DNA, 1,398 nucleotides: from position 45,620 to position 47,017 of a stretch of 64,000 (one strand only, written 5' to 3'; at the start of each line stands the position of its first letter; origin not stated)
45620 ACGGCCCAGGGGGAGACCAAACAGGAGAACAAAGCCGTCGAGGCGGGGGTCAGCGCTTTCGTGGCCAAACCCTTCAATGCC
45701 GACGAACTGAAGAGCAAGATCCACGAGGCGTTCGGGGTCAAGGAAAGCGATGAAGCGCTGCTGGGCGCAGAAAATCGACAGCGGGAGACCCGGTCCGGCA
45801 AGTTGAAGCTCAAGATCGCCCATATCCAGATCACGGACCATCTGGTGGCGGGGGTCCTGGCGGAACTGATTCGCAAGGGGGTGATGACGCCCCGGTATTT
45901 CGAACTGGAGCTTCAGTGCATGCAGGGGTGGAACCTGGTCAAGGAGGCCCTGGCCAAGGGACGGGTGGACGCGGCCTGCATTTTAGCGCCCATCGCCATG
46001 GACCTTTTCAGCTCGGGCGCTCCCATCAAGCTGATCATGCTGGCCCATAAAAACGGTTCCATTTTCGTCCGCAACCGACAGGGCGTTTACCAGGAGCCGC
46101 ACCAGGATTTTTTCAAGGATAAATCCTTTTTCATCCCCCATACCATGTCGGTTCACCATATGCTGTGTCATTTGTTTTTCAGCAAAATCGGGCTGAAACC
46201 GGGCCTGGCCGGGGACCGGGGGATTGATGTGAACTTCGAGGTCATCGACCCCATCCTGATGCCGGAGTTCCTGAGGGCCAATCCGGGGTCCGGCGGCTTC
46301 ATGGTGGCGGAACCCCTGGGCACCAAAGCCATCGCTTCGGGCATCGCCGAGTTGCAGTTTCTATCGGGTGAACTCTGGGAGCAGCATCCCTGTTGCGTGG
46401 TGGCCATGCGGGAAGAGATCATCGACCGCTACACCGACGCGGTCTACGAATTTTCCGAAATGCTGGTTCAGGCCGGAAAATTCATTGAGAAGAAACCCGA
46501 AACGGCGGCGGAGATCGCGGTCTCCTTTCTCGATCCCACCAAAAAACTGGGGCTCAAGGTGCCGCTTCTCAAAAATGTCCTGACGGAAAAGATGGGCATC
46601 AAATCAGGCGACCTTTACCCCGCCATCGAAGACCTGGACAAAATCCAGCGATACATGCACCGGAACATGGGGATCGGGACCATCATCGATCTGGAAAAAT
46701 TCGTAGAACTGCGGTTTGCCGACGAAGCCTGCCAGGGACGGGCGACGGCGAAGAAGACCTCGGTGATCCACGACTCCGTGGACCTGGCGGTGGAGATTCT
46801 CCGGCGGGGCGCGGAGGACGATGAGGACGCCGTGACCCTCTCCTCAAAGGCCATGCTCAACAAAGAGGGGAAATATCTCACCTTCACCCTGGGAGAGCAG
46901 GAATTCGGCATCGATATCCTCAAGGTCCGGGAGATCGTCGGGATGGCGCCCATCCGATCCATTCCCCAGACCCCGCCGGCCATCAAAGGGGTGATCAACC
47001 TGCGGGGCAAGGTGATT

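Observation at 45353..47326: Single protein fusing a CheY-like receiver, a cytoplasmic ABC solute-binding-protein-like domain and a CheW domain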

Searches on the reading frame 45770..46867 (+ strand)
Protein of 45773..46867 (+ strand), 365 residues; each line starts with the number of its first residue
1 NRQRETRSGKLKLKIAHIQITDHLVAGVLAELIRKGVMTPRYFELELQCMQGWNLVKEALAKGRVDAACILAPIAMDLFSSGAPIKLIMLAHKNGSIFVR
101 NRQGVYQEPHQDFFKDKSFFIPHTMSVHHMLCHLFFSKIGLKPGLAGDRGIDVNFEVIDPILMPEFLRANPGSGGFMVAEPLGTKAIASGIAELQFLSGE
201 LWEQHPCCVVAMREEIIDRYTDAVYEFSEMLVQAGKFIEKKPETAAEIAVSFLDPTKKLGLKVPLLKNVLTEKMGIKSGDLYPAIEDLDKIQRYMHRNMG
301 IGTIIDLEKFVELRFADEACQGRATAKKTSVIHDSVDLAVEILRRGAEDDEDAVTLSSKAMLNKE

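Call 21: search_protein_families(library=ncbifam, proteins=[window:45773-46867:+], max_evalue=0.00001)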
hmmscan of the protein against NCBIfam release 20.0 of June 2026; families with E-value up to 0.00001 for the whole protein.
window:45773-46867:+ (365 aa): 1 family
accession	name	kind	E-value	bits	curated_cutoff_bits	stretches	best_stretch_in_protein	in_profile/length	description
TIGR01728.1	SsuA_fam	subfamily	1.7e-12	47.2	163.5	1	43-274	30-253/290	aliphatic sulfonate ABC transporter substrate-binding protein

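Call 34: search_protein_representatives(protein=window:45770-46852:+)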
Query: 361 residues. Proteins with E-value up to 0.001 (for the whole library): 624; up to 1e-10: 268; up to 1e-30: 74. The best 150 are listed.
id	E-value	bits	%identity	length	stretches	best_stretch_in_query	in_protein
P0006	1.5e-255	862.8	60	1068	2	2-329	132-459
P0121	8.2e-223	755.1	54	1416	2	3-328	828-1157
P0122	5.9e-131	453.1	58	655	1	7-355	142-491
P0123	8.3e-130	449.3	58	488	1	5-343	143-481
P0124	9.1e-125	432.7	58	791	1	5-335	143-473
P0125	1.1e-120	419.3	53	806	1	4-347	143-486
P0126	1.1e-118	412.7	57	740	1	7-346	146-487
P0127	3.2e-118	411.2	56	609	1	9-336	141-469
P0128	7.7e-117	406.7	55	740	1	5-349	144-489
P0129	1.2e-116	406.1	58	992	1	6-326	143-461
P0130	3.3e-116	404.6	55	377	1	2-322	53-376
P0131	1.7e-115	402.2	55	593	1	5-328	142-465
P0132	3.2e-115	401.4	57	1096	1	5-335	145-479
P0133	5.1e-115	400.7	52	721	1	7-353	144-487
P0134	8.9e-115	399.9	60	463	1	51-358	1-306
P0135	9.2e-115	399.8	54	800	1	6-342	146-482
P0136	9.8e-115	399.7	54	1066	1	7-337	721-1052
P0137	2.8e-114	398.2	52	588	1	6-333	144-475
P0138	6.4e-113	393.8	54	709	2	111-348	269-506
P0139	3.2e-112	391.5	53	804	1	6-344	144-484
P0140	4.8e-110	384.3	54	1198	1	6-322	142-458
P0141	3.4e-109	381.5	54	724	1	5-346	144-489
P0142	4.3e-109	381.2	50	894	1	5-338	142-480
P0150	1.4e-98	346.6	49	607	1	10-337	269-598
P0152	2.6e-95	335.9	49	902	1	4-335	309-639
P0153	3.2e-92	325.7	51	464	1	9-321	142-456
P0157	2.9e-84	299.5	45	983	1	6-323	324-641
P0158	1.4e-77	277.6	42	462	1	6-318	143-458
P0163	1.2e-62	228.5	41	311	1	11-321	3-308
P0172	1.1e-47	179.3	37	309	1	10-319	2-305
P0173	3.1e-46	174.5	37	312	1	14-318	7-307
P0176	4.7e-39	150.9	32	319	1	14-313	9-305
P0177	3.4e-38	148.1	32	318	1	10-317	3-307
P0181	1.1e-35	139.8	35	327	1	11-320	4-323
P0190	1.8e-33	132.5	34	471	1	12-322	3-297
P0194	1.3e-30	123.1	30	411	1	11-320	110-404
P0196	2.0e-30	122.5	30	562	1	6-319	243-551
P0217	6.5e-27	111.0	33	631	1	11-318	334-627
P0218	1.1e-26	110.3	32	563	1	13-292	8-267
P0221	2.6e-26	109.0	30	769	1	10-321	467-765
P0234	9.7e-24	100.5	33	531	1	13-320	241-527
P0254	2.5e-20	89.3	32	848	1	13-296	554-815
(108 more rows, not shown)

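Call 39: search_protein_families(library=pfam, proteins=[P0121, P0123, P0124, P0125, P0126, P0127, P0128, P0129, P0131, P0132], max_evalue=0.0001)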
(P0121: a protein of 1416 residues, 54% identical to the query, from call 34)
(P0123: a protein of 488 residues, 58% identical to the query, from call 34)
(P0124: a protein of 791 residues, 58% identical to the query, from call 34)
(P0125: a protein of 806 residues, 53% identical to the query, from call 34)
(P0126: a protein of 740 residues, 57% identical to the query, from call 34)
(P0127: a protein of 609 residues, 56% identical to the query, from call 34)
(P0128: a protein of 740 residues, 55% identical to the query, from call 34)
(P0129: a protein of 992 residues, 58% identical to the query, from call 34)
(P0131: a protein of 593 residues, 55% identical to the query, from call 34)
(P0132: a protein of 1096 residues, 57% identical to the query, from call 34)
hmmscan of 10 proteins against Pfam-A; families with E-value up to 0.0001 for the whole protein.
P0121 (1416 aa): 4 families
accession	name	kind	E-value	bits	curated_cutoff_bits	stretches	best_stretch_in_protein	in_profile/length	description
PF00072.30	Response_reg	-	7.3e-73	242.3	30.2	3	133-246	1-110/111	Response regulator receiver domain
PF13379.11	NMT1_2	-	9.1e-51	173.5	24.7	2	836-1079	5-248/252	NMT1-like family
PF07228.17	SpoIIE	-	1.3e-12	48.5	25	1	1290-1415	68-190/192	Stage II sporulation protein E (SpoIIE)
PF20274.4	cREC_REC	-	1.1e-05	26.4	27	0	157-220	14-80/88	Cyclic-phosphate processing Receiver domain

P0123 (488 aa): 2 families
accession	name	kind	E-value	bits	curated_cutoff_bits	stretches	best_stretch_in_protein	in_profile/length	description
PF13379.11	NMT1_2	-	2.4e-21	77.1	24.7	1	149-387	5-247/252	NMT1-like family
PF00072.30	Response_reg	-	7.8e-21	74.8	30.2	1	9-122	1-110/111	Response regulator receiver domain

P0124 (791 aa): 3 families
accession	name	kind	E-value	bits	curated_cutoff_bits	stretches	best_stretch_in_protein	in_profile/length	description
PF00072.30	Response_reg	-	1.5e-23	83.5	30.2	1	8-121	1-110/111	Response regulator receiver domain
PF13379.11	NMT1_2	-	1.4e-21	77.9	24.7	1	148-386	4-246/252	NMT1-like family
PF07228.17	SpoIIE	-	8e-10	39.4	25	1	601-786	4-187/192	Stage II sporulation protein E (SpoIIE)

P0125 (806 aa): 2 families
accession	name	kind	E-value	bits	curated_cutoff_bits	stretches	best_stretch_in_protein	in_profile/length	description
PF00072.30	Response_reg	-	8e-31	106.9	30.2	1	9-122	1-110/111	Response regulator receiver domain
PF13379.11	NMT1_2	-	5.3e-25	89.1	24.7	1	150-389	5-248/252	NMT1-like family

P0126 (740 aa): 2 families
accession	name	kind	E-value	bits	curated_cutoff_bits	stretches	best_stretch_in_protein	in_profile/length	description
PF00072.30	Response_reg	-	6.1e-24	84.8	30.2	1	9-123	1-110/111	Response regulator receiver domain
PF13379.11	NMT1_2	-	4.6e-22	79.5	24.7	1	154-391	9-248/252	NMT1-like family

P0127 (609 aa): 2 families
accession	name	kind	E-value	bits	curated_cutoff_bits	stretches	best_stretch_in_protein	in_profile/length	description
PF00072.30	Response_reg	-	1.9e-26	92.8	30.2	1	10-122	1-110/111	Response regulator receiver domain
PF13379.11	NMT1_2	-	3.8e-22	79.8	24.7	1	143-383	5-248/252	NMT1-like family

P0128 (740 aa): 3 families
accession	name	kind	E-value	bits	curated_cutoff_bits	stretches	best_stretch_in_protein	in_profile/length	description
PF00072.30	Response_reg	-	1.3e-23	83.7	30.2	1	9-122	1-110/111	Response regulator receiver domain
PF13379.11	NMT1_2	-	8e-23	82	24.7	1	154-389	9-248/252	NMT1-like family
PF07228.17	SpoIIE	-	1.9e-07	31.6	25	1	587-738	41-190/192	Stage II sporulation protein E (SpoIIE)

P0129 (992 aa): 5 families
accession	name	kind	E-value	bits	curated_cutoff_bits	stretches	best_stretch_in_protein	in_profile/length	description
PF01584.24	CheW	-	2.6e-28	98.8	23.5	2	707-840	2-136/138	CheW-like domain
PF00072.30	Response_reg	-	5.4e-24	85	30.2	1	10-123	1-110/111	Response regulator receiver domain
PF13379.11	NMT1_2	-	3.1e-18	66.9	24.7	1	148-386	5-247/252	NMT1-like family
PF02518.31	HATPase_c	-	9.5e-12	45.8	26.4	1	598-701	5-110/111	Histidine kinase-, DNA gyrase B-, and HSP90-like ATPase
PF02895.20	H-kinase_dim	-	1e-06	29.6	23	1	490-548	1-67/68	Signal transducing histidine kinase, homodimeric domain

P0131 (593 aa): 2 families
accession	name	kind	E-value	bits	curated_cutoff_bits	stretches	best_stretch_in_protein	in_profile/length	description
PF00072.30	Response_reg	-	9.3e-35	119.6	30.2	2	9-122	1-110/111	Response regulator receiver domain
PF13379.11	NMT1_2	-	1.3e-24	87.9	24.7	1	150-386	7-247/252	NMT1-like family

P0132 (1096 aa): 6 families
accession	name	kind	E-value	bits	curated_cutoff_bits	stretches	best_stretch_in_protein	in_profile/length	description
PF13379.11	NMT1_2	-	9.6e-24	85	24.7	1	154-394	8-248/252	NMT1-like family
PF01584.24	CheW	-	1.1e-23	83.9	23.5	2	770-935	2-136/138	CheW-like domain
PF00072.30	Response_reg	-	1.7e-23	83.3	30.2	1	3-116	1-110/111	Response regulator receiver domain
PF02518.31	HATPase_c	-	1e-08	36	26.4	1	641-763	20-109/111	Histidine kinase-, DNA gyrase B-, and HSP90-like ATPase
PF02895.20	H-kinase_dim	-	1.9e-07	31.8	23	1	518-577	1-68/68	Signal transducing histidine kinase, homodimeric domain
PF08841.16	DDR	-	9.4e-05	22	24.6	0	543-678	47-178/328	Diol dehydratase reactivase ATPase-like domain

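Call 40: search_protein_families(library=pfam, proteins=[P0133, P0135, P0136, P0137, P0139, P0140, P0142, P0150, P0152, P0157], max_evalue=0.0001)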
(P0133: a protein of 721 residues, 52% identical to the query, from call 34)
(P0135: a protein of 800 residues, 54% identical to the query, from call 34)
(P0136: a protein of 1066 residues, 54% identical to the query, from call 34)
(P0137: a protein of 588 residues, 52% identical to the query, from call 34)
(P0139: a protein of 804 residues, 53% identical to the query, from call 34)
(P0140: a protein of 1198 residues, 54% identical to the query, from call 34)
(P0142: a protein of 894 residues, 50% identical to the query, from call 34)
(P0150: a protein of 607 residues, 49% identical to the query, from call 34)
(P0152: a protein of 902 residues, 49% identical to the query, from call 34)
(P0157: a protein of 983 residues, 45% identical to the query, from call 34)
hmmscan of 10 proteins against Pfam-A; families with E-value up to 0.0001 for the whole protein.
P0133 (721 aa): 3 families
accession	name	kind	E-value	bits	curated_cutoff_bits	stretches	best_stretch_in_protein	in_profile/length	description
PF01584.24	CheW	-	2.7e-34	118.2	23.5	1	569-709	1-137/138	CheW-like domain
PF13379.11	NMT1_2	-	2.2e-27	96.9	24.7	1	147-383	4-244/252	NMT1-like family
PF00072.30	Response_reg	-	3.5e-25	88.8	30.2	1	10-123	1-110/111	Response regulator receiver domain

P0135 (800 aa): 3 families
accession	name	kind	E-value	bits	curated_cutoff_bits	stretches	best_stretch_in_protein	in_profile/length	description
PF00072.30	Response_reg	-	1.6e-23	83.4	30.2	1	9-122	1-110/111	Response regulator receiver domain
PF13379.11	NMT1_2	-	7.3e-23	82.1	24.7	1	158-391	12-248/252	NMT1-like family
PF07228.17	SpoIIE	-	4.9e-15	56.4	25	1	606-797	5-191/192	Stage II sporulation protein E (SpoIIE)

P0136 (1066 aa): 6 families
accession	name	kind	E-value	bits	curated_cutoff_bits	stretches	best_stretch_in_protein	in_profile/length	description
PF02518.31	HATPase_c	-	3e-31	108.6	26.4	1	448-558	2-110/111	Histidine kinase-, DNA gyrase B-, and HSP90-like ATPase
PF11849.14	DUF3369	-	3.3e-30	106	27.2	1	165-326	2-168/168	Domain of unknown function (DUF3369)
PF00072.30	Response_reg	-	2.4e-29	102.2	30.2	1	582-695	1-110/111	Response regulator receiver domain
PF13379.11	NMT1_2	-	1.9e-22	80.8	24.7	1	727-965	7-248/252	NMT1-like family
PF00512.31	HisKA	-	6.1e-11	42.6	26.9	1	336-401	2-66/66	His Kinase A (phospho-acceptor) domain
PF13581.12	HATPase_c_2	-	3.8e-06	27.4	27.4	1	453-534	33-111/127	Histidine kinase-like ATPase domain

P0137 (588 aa): 2 families
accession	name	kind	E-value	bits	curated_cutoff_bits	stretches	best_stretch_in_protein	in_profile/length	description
PF00072.30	Response_reg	-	8.1e-25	87.6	30.2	1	8-121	1-110/111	Response regulator receiver domain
PF13379.11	NMT1_2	-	8.2e-23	81.9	24.7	1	153-390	9-246/252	NMT1-like family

P0139 (804 aa): 3 families
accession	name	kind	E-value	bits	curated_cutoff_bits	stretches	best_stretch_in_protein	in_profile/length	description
PF13379.11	NMT1_2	-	1.1e-26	94.6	24.7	1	151-388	7-245/252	NMT1-like family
PF00072.30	Response_reg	-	1.7e-25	89.8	30.2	1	9-122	1-110/111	Response regulator receiver domain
PF07228.17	SpoIIE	-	1.9e-07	31.7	25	1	625-785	24-178/192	Stage II sporulation protein E (SpoIIE)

P0140 (1198 aa): 5 families
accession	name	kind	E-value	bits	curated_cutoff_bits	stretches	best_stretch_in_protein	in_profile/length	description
PF00072.30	Response_reg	-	3.1e-49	166.2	30.2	2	9-123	1-111/111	Response regulator receiver domain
PF01584.24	CheW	-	9.1e-36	123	23.5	2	776-906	3-135/138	CheW-like domain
PF13379.11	NMT1_2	-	4.6e-24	86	24.7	1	150-386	8-248/252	NMT1-like family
PF02518.31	HATPase_c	-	1.4e-15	58.1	26.4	1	629-769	3-110/111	Histidine kinase-, DNA gyrase B-, and HSP90-like ATPase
PF02895.20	H-kinase_dim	-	1.2e-12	48.5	23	1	523-582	2-68/68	Signal transducing histidine kinase, homodimeric domain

P0142 (894 aa): 4 families
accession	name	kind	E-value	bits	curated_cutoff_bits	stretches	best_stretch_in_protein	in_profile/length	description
PF00072.30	Response_reg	-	2.9e-24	85.8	30.2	1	7-119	1-109/111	Response regulator receiver domain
PF13379.11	NMT1_2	-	1.2e-20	74.9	24.7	1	147-390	4-245/252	NMT1-like family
PF01077.27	NIR_SIR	-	2.5e-16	60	27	1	717-848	3-148/158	Nitrite and sulphite reductase 4Fe-4S domain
PF03460.22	NIR_SIR_ferr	-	3e-06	27.3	24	1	646-706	3-67/69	Nitrite/Sulfite reductase ferredoxin-like half domain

P0150 (607 aa): 2 families
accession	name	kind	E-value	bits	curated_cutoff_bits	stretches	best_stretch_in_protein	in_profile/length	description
PF00072.30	Response_reg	-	7.2e-38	129.6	30.2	2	133-246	1-110/111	Response regulator receiver domain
PF13379.11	NMT1_2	-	2.6e-20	73.7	24.7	1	270-504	5-241/252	NMT1-like family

P0152 (902 aa): 6 families
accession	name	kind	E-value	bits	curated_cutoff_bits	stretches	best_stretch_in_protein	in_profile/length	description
PF00072.30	Response_reg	-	3e-25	89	30.2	1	179-292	1-110/111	Response regulator receiver domain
PF13379.11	NMT1_2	-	2.8e-21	76.9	24.7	1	351-554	39-248/252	NMT1-like family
PF13581.12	HATPase_c_2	-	2.9e-16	60.1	27.4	1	18-135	3-126/127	Histidine kinase-like ATPase domain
PF01740.26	STAS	-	2.6e-09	37.3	22.6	1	810-898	9-96/106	STAS domain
PF02518.31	HATPase_c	-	3.9e-07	30.9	26.4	1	42-115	3-75/111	Histidine kinase-, DNA gyrase B-, and HSP90-like ATPase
PF13466.11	STAS_2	-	5.4e-06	26.9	29.2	1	817-896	4-80/80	STAS domain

P0157 (983 aa): 6 families
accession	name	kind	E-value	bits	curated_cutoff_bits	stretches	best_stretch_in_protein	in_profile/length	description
PF00072.30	Response_reg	-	2.9e-28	98.7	30.2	1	163-276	1-110/111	Response regulator receiver domain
PF13581.12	HATPase_c_2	-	4.1e-19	69.3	27.4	2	18-131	3-122/127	Histidine kinase-like ATPase domain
PF13379.11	NMT1_2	-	2.9e-18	67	24.7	1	360-561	35-241/252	NMT1-like family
PF01740.26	STAS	-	3.5e-11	43.2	22.6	1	886-978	4-95/106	STAS domain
PF02518.31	HATPase_c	-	1.5e-10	41.9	26.4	0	42-115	3-77/111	Histidine kinase-, DNA gyrase B-, and HSP90-like ATPase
PF13466.11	STAS_2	-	1.3e-06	29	29.2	1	898-977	4-80/80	STAS domain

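Call 41: search_solved_structures(query=window:45770-46852:+, max_evalue=0.01, show_alignments=3)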
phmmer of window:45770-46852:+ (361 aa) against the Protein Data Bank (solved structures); distinct sequences matched with E-value up to 0.01: 10.
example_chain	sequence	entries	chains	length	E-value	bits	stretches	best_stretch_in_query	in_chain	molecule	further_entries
3un6_A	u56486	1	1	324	1.9e-17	66.6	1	11-236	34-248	ABC transporter substrate-binding protein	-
9uai_E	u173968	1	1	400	1.2e-05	27.9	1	45-248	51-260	Nitrate transport ATP-binding subunits C and D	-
9uak_A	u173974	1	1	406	1.2e-05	27.8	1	45-248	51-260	C terminal regulatory domain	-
9u9z_C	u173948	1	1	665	4.1e-05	26.1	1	45-248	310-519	CmpC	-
9ua0_C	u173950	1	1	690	4.4e-05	26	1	45-248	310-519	CmpC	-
9ua1_C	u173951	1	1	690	4.4e-05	26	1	45-248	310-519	CmpC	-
8wm7_C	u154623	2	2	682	6.8e-05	25.4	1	48-240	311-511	Nitrate transport ATP-binding protein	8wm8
8w9m_C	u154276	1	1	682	6.8e-05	25.4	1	48-240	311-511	Nitrate transport ATP-binding protein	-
2g29_A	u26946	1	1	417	8.5e-05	25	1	61-298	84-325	Nitrate transport protein nrtA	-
2i48_A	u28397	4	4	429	0.0086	18.4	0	152-320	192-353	Bicarbonate transporter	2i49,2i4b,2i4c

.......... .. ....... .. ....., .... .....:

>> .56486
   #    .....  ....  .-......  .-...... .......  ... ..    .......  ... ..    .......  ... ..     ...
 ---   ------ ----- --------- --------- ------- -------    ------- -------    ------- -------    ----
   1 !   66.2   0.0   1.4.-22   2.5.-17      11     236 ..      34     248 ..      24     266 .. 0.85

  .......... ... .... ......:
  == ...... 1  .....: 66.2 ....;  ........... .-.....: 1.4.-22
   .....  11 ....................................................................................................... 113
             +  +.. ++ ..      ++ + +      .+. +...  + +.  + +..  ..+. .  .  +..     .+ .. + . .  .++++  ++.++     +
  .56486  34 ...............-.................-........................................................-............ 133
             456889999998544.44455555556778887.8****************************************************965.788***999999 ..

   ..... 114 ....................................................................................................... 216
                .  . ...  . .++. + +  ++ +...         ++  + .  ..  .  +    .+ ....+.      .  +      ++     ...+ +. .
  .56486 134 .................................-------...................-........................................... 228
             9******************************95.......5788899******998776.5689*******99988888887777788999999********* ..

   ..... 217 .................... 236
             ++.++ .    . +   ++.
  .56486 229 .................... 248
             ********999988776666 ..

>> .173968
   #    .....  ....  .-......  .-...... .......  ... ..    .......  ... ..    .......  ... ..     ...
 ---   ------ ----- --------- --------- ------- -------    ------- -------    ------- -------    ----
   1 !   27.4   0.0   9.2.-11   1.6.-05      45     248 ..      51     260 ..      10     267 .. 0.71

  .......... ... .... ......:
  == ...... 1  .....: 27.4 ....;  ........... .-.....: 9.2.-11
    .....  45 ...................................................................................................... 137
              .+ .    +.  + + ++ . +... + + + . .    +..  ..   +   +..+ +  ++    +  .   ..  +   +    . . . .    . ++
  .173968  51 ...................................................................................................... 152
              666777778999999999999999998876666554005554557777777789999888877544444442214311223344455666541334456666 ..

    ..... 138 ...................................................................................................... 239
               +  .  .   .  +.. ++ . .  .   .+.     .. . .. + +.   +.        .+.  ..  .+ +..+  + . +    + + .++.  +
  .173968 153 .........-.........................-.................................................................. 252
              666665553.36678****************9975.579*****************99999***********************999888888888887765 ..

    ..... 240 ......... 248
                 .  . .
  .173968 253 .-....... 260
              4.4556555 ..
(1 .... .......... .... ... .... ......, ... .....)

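Call 47: search_protein_families(library=pfam, proteins=[P0125, P0126], max_evalue=0.01)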
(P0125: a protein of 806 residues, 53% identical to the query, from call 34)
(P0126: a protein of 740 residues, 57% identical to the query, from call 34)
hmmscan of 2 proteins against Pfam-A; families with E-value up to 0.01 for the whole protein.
P0125 (806 aa): 3 families
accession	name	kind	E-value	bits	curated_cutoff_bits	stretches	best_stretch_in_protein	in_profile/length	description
PF00072.30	Response_reg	-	8e-31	106.9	30.2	1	9-122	1-110/111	Response regulator receiver domain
PF13379.11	NMT1_2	-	5.3e-25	89.1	24.7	1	150-389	5-248/252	NMT1-like family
PF07228.17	SpoIIE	-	0.002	18.5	25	1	629-795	29-182/192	Stage II sporulation protein E (SpoIIE)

P0126 (740 aa): 2 families
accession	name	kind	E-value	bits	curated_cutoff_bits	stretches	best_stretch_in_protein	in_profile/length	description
PF00072.30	Response_reg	-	6.1e-24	84.8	30.2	1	9-123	1-110/111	Response regulator receiver domain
PF13379.11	NMT1_2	-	4.6e-22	79.5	24.7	1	154-391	9-248/252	NMT1-like family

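Call 49: list_cluster_members(proteins=[P0163, P0172, P0173, P0176, P0177, P0181, P0153, P0158, P0142, P0129])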
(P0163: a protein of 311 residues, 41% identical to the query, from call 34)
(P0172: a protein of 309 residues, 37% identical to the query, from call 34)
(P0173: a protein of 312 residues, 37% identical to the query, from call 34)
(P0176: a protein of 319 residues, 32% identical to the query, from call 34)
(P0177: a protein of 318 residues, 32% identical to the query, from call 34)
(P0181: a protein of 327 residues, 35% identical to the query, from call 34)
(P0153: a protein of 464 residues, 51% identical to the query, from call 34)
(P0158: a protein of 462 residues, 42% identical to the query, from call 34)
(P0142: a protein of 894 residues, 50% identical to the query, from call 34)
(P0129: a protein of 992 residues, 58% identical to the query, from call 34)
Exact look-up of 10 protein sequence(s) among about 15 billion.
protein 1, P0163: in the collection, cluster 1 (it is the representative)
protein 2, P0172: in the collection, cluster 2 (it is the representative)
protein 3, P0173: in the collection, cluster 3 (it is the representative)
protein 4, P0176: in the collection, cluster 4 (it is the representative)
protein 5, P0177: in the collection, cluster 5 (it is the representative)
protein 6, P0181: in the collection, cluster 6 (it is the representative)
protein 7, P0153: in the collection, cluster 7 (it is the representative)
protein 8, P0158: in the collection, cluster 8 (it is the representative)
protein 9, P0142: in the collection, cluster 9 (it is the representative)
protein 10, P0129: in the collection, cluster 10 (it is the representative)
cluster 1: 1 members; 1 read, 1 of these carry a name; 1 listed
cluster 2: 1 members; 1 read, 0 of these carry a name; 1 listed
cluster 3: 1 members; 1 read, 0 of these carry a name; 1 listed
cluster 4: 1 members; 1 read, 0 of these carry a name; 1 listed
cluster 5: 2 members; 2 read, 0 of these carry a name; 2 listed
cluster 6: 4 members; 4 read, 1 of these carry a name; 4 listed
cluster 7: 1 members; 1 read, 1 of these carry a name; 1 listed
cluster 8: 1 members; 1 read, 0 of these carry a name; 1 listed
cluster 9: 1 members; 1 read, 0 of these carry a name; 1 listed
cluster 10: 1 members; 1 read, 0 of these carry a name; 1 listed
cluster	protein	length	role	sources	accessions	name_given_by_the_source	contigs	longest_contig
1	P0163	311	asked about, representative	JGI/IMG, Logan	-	NitT/TauT family transport system substrate-binding protein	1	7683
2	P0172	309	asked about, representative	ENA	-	-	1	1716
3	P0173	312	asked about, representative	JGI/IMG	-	-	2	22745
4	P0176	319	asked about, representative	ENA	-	-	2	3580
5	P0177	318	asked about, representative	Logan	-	-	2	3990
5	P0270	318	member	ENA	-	-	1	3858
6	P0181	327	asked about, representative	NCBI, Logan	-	-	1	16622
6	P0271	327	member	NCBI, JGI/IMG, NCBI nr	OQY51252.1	MAG: hypothetical protein B6230_05320 [Desulfobacteraceae bacterium 4572_89]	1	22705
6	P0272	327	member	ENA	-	-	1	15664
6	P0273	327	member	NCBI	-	-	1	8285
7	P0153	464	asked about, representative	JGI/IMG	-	ABC-type nitrate/sulfonate/bicarbonate transport system substrate-binding protein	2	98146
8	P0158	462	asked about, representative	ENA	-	-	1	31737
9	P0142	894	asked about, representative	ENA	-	-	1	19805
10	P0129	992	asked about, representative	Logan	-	-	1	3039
